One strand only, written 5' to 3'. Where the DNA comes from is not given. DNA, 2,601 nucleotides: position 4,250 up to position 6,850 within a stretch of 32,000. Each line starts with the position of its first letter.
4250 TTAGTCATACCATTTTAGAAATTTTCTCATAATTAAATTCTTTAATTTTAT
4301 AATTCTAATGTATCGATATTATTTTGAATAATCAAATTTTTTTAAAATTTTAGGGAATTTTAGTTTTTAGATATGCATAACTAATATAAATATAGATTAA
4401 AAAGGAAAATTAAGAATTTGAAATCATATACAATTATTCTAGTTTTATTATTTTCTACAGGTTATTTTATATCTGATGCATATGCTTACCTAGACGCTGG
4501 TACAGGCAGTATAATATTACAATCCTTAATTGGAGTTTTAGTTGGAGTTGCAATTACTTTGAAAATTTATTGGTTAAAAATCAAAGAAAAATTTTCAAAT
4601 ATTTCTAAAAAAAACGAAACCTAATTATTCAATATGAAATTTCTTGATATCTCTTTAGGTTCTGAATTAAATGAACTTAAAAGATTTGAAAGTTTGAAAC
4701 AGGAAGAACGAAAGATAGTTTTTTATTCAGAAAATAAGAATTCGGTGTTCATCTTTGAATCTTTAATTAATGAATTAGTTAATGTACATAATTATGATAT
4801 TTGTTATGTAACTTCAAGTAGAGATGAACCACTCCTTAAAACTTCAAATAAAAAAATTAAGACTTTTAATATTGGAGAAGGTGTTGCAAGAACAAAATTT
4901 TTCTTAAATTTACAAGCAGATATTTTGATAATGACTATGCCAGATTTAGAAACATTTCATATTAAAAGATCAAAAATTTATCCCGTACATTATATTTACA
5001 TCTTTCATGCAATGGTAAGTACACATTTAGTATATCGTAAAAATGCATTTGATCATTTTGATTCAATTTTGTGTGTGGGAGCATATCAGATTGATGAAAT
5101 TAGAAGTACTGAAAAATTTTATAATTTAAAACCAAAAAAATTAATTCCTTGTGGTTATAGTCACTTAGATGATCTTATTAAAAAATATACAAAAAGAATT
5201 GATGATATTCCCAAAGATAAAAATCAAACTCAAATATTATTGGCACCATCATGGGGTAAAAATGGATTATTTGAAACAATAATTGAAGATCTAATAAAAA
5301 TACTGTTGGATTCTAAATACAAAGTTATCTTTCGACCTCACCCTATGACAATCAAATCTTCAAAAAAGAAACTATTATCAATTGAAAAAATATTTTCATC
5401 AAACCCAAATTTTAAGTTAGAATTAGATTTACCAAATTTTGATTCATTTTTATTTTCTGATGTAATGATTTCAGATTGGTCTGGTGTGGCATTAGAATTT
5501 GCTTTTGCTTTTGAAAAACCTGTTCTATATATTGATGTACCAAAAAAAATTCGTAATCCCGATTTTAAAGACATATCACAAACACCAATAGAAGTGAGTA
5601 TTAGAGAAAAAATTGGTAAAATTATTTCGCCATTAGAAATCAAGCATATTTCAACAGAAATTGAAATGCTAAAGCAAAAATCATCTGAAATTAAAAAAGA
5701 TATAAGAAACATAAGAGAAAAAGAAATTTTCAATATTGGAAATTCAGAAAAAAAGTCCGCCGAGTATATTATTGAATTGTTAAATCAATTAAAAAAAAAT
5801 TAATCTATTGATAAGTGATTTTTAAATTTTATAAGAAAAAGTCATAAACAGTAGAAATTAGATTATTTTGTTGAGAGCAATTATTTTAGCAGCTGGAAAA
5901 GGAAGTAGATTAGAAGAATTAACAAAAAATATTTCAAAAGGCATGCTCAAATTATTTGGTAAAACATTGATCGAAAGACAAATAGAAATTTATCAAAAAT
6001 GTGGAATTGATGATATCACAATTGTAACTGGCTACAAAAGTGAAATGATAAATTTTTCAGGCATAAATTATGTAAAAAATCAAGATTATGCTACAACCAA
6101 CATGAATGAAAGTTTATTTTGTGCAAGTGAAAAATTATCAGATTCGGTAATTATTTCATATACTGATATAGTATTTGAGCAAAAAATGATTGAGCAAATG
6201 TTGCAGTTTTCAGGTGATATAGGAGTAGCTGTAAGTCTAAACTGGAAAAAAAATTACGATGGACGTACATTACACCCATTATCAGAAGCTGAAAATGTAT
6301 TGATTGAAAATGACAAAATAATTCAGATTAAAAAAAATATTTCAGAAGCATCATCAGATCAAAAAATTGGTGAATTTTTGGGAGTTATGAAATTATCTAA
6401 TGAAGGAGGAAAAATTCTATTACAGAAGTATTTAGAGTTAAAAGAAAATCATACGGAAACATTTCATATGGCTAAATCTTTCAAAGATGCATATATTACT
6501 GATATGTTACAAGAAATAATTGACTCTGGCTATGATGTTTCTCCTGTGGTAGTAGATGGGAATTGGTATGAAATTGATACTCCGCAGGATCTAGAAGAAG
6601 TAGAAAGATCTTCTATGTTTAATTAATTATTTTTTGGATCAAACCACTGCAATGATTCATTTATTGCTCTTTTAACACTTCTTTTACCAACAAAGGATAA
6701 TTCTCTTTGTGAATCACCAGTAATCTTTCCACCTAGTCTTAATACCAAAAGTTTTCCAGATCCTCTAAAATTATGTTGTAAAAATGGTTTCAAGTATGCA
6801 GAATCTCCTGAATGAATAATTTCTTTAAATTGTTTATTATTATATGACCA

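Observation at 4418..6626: Candidate phosphonate activation and transfer module: small membrane protein, TagF-like transferase, LicC/PntC-like nucleotidyltransferase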

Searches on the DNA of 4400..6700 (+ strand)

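Call 12: search_dna_similar(query=window:4400-6700:+, collection=phages, mode=near, max_rows=5)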
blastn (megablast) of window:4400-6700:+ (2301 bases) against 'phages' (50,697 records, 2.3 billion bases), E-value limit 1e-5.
No match.

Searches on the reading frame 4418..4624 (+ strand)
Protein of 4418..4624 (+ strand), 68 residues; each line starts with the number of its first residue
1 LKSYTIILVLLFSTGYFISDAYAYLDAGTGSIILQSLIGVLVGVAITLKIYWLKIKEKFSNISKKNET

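Call 3: search_protein_families(library=pfam, proteins=[window:4418-4624:+], max_evalue=0.1)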
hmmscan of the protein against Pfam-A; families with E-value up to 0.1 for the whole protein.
window:4418-4624:+ (68 aa): 3 families
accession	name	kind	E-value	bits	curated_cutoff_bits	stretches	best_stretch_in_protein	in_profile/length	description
PF16933.10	PelG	-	0.0033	16.8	29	1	1-63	156-217/452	Putative exopolysaccharide Exporter (EPS-E)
PF01292.26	Ni_hydr_CYTB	-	0.0079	16.4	30.1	1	6-59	15-70/179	Prokaryotic cytochrome b561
PF03239.20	FTR1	-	0.038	13.7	25.3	1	28-57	152-181/284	Iron permease FTR1 family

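Call 4: search_protein_families(library=ncbifam, proteins=[window:4418-4624:+], max_evalue=0.1)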
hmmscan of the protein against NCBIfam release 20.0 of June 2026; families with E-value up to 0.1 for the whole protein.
window:4418-4624:+ (68 aa): 0 families

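Call 44: search_protein_families(library=pfam, alignment_id=A3, max_evalue=0.01)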
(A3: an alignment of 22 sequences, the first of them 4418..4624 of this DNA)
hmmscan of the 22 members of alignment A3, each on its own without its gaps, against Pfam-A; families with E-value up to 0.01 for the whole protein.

A. member 1, window:4418-4624:+ (68 aa): 2 families
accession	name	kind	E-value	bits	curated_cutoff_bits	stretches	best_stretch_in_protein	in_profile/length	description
PF16933.10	PelG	-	0.0033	16.8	29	1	1-63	156-217/452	Putative exopolysaccharide Exporter (EPS-E)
PF01292.26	Ni_hydr_CYTB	-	0.0079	16.4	30.1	1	6-59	15-70/179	Prokaryotic cytochrome b561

B. families by the number of members that match (of 22 scanned): 2 families
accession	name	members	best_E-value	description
PF01292.26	Ni_hydr_CYTB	2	0.0039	Prokaryotic cytochrome b561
PF16933.10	PelG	1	0.0033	Putative exopolysaccharide Exporter (EPS-E)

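Call 45: find_homologous_proteins(query=A3, max_evalue=0.001)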
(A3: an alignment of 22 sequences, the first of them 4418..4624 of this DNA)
Query A3 (22 sequences) (68 aa, profile of the alignment): 6172 proteins with E <= 0.001 among 8000 candidates; the best 120 are listed.
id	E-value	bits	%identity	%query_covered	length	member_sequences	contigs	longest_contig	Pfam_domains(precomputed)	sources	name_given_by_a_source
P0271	3.0e-23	99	43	85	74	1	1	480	-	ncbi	-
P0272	4.5e-23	98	35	91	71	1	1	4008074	-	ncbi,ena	-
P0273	4.6e-23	98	45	69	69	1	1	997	-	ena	-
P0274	7.5e-23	98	40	69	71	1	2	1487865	-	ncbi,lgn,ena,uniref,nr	ncbi:hypothetical protein [Marinicella litoralis]|uniref:Uncharacterized protein n=1 Tax=Marinicella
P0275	7.5e-23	98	42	96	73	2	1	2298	-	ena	-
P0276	2.0e-22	96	45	91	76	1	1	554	-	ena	-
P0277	3.5e-22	95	38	93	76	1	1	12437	-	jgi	jgi:hypothetical protein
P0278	3.8e-22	95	42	94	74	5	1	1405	-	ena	-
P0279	4.0e-22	95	35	97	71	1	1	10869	-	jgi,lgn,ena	-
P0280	4.4e-22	95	46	79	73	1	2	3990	-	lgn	-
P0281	5.1e-22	95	43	99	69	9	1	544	-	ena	-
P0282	6.2e-22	95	45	69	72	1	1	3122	-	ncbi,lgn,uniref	ncbi:hypothetical protein MNBD_GAMMA01-2261 [hydrothermal vent metagenome]|uniref:Uncharacterized pr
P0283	6.3e-22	95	48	75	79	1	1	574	-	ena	-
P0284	6.3e-22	95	47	69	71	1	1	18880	-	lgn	-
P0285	6.7e-22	95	38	82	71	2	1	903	-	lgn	-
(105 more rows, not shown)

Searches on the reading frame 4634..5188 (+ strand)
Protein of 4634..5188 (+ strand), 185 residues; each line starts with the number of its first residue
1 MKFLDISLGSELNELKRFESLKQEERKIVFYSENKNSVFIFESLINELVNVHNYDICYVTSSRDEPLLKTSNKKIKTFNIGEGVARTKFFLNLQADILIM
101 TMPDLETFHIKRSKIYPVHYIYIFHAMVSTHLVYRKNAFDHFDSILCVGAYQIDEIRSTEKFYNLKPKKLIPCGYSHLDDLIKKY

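Call 70: search_solved_structures(query=A6, max_evalue=10, show_alignments=4)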
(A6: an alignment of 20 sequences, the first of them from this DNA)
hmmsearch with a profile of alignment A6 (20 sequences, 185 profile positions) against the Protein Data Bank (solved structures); distinct sequences matched with E-value up to 10: 0.
